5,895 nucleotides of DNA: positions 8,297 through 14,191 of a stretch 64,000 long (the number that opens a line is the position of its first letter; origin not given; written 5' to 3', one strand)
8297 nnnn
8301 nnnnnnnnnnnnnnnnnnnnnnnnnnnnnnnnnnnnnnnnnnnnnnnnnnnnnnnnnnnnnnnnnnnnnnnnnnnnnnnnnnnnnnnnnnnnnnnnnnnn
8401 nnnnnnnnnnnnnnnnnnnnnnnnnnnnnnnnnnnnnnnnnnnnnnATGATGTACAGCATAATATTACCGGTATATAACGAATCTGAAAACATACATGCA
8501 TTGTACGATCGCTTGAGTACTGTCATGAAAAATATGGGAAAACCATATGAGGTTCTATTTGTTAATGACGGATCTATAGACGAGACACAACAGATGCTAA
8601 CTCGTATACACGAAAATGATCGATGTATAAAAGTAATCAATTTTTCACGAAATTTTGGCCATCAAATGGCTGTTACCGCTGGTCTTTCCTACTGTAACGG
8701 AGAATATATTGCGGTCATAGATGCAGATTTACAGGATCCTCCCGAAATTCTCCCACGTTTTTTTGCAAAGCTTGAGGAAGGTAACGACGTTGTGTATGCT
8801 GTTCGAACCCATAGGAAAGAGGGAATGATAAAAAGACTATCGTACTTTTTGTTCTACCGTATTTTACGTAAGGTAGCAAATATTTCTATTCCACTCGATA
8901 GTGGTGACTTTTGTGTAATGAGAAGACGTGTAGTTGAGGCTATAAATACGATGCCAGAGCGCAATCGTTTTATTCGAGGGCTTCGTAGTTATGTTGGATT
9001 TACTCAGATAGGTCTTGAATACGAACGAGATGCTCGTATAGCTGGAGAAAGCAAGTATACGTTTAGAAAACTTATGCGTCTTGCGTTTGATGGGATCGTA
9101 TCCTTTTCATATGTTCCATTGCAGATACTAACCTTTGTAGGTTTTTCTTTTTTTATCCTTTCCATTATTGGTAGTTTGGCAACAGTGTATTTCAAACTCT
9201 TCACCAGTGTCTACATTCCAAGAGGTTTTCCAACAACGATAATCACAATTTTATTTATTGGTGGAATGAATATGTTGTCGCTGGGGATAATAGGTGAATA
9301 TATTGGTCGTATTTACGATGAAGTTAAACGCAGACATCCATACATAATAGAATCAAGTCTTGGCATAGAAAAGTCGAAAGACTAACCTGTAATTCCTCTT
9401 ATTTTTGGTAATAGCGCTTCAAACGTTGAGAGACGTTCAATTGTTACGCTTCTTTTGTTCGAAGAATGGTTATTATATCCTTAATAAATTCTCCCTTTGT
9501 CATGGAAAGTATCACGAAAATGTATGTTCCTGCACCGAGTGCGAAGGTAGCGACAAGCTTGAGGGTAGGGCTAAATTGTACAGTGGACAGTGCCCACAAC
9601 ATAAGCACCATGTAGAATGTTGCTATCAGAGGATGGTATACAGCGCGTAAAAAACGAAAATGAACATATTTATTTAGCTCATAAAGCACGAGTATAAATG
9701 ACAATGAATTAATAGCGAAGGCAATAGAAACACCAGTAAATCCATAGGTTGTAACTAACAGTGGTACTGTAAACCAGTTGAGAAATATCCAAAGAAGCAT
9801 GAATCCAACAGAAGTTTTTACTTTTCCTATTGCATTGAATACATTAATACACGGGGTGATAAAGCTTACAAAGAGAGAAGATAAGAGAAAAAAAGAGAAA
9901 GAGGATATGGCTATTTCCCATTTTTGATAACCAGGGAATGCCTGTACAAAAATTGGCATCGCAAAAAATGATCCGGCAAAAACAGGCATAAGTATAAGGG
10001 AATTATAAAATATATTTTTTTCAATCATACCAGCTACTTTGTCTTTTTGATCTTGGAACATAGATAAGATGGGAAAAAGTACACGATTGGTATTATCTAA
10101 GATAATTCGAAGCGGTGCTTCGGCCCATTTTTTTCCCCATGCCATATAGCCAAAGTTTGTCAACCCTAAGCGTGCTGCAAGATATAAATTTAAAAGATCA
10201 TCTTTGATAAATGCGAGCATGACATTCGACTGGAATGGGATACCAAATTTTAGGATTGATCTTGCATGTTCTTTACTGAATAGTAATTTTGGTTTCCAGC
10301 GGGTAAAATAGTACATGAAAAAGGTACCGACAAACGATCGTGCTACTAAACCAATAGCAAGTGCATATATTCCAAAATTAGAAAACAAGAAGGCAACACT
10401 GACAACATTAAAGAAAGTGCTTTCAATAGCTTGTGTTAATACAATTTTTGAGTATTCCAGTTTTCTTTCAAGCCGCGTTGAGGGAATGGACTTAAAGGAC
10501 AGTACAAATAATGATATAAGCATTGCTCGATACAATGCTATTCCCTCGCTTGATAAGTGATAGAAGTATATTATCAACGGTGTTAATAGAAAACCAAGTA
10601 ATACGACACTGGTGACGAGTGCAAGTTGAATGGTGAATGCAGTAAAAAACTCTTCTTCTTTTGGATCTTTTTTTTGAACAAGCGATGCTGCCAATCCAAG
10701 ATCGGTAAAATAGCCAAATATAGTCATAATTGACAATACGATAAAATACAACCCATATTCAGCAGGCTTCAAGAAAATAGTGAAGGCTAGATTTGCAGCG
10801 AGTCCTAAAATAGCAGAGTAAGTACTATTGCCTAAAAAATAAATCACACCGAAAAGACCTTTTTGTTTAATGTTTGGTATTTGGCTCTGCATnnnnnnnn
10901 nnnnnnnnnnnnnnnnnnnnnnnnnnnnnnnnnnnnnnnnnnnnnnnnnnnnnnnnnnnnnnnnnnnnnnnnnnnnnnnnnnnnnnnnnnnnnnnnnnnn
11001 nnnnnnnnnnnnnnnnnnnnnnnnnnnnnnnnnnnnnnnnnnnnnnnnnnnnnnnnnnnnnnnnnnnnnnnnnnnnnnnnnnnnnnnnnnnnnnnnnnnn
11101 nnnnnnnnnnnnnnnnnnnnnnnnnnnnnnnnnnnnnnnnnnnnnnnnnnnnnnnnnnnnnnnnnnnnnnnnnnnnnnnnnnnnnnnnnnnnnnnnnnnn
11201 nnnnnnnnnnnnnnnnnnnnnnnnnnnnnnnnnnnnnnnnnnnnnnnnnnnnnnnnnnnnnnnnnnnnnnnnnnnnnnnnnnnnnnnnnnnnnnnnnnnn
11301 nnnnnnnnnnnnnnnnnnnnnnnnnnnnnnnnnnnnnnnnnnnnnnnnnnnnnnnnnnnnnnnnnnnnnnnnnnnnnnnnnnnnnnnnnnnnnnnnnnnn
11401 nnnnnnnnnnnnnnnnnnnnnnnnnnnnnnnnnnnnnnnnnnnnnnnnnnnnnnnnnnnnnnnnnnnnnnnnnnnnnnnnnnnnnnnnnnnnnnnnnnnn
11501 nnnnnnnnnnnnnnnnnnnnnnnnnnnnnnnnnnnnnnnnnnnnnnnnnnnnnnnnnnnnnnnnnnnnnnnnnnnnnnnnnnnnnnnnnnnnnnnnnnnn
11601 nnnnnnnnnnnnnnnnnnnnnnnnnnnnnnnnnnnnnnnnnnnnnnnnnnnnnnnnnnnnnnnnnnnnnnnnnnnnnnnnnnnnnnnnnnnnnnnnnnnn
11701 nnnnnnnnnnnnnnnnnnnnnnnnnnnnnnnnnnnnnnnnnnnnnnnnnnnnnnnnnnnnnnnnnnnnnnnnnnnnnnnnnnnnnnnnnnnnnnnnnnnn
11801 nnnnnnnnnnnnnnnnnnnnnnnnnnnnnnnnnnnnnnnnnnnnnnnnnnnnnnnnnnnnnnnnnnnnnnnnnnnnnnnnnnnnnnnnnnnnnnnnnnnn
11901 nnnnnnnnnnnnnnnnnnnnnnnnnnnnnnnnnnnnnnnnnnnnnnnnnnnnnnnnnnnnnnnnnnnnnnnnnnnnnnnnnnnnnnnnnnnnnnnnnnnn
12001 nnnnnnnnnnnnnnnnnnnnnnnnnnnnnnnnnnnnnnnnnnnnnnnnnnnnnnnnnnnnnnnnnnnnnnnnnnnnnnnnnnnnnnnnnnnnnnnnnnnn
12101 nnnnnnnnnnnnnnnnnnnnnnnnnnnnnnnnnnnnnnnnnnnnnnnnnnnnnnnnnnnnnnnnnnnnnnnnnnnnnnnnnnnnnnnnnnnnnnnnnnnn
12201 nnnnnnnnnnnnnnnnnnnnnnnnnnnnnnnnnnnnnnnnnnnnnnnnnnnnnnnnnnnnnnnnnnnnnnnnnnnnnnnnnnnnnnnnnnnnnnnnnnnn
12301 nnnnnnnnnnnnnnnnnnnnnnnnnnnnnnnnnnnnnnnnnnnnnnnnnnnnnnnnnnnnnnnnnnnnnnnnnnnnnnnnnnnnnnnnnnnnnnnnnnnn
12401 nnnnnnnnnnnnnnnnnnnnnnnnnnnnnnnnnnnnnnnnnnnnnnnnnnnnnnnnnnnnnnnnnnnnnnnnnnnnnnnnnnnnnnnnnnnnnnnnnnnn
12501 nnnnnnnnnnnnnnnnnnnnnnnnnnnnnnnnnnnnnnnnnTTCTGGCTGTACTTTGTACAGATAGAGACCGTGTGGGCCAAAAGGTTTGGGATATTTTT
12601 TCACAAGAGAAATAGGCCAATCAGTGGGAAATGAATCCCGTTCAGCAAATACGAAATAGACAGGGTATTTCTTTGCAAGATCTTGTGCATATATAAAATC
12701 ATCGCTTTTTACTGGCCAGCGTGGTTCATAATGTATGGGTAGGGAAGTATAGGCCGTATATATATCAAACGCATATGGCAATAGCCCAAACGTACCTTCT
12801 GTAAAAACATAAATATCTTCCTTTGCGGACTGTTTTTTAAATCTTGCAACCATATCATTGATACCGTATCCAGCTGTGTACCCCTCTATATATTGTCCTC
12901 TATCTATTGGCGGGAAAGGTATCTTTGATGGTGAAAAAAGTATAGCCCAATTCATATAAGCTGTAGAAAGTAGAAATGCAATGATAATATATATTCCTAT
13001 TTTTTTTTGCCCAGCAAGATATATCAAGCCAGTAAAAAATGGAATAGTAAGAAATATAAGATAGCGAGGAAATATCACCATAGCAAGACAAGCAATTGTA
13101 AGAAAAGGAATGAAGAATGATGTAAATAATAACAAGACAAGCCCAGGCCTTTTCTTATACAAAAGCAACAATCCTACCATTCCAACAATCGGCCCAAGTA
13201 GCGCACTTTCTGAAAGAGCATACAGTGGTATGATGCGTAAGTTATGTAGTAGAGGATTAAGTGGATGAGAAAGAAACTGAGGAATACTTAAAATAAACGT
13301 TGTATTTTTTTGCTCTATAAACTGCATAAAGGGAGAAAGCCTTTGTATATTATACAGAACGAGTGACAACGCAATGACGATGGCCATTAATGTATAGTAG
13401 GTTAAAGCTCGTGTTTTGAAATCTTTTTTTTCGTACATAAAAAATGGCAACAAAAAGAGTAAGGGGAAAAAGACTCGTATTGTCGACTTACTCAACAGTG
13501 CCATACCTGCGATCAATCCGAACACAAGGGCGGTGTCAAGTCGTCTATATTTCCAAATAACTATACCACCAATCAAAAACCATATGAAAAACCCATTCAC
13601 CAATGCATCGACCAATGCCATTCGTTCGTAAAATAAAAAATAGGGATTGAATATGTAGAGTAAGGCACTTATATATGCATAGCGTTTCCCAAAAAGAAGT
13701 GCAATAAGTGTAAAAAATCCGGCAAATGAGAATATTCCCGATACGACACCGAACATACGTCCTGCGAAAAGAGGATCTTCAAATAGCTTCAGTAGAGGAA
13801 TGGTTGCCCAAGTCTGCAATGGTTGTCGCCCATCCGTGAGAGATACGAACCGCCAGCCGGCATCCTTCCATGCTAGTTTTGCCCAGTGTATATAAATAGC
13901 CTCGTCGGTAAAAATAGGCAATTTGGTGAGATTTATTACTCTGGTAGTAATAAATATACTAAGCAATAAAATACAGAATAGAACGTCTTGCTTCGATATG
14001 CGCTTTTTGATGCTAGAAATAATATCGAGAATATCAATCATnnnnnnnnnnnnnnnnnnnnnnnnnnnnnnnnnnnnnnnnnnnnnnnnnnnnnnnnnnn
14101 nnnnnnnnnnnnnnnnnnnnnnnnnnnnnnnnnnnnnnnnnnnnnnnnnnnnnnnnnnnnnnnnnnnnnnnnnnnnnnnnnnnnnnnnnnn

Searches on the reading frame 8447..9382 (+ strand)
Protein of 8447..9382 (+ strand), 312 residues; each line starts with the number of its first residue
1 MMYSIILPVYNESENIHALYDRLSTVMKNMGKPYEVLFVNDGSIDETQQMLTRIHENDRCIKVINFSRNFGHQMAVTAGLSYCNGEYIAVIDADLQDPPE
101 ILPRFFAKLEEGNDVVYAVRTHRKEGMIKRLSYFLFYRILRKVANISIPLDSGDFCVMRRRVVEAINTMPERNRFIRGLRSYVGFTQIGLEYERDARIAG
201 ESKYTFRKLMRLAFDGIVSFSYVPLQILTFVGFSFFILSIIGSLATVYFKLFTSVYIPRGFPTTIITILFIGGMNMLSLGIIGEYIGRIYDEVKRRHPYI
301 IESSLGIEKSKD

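Call 72: search_protein_families(library=pfam, proteins=[window:8447-9382:+], max_evalue=0.0001)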
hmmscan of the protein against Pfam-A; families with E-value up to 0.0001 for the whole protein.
window:8447-9382:+ (312 aa): 2 families
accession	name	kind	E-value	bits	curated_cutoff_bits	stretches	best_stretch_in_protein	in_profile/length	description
PF00535.33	Glycos_transf_2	-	9.1e-34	117.2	23.3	1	4-165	1-166/168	Glycosyl transferase family 2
PF10111.15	Glyco_tranf_2_2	-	9.5e-08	32.3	27.3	1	4-94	1-91/276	Glycosyltransferase like family 2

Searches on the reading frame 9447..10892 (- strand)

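Call 72: search_protein_families(library=pfam, proteins=[window:9447-10892:-], max_evalue=0.0001)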
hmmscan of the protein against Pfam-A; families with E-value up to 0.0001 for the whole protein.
window:9447-10892:- (482 aa): 2 families
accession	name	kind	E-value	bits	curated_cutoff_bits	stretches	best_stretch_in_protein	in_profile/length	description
PF13440.11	Polysacc_synt_3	-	1.2e-47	163.1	23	1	40-326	5-289/293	Polysaccharide biosynthesis protein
PF01943.22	Polysacc_synt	-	1.5e-22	80.8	28.2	1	15-280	4-274/274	Polysaccharide biosynthesis protein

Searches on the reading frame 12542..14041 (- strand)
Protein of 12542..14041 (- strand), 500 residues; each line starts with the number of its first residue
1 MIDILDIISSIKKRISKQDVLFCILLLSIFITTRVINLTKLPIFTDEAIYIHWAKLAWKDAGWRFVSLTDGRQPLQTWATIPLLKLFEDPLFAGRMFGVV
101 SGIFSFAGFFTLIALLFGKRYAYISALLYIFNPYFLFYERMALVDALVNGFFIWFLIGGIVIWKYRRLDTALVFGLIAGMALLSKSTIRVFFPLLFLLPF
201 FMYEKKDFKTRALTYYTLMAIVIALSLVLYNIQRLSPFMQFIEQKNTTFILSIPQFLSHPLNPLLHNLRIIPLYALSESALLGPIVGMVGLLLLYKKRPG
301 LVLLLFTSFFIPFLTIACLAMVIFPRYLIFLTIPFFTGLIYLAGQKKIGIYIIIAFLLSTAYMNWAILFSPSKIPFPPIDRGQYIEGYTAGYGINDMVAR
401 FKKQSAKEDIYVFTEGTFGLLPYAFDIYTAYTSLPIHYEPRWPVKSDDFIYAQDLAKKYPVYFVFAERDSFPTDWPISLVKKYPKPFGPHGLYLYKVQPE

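Call 72: search_protein_families(library=pfam, proteins=[window:12542-14041:-], max_evalue=0.0001)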
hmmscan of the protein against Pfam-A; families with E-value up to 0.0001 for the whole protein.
window:12542-14041:- (500 aa): 1 family
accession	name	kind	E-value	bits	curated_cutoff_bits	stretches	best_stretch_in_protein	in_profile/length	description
PF13231.12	PMT_2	-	1e-09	39.2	26.1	1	74-226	4-155/160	Dolichyl-phosphate-mannose-protein mannosyltransferase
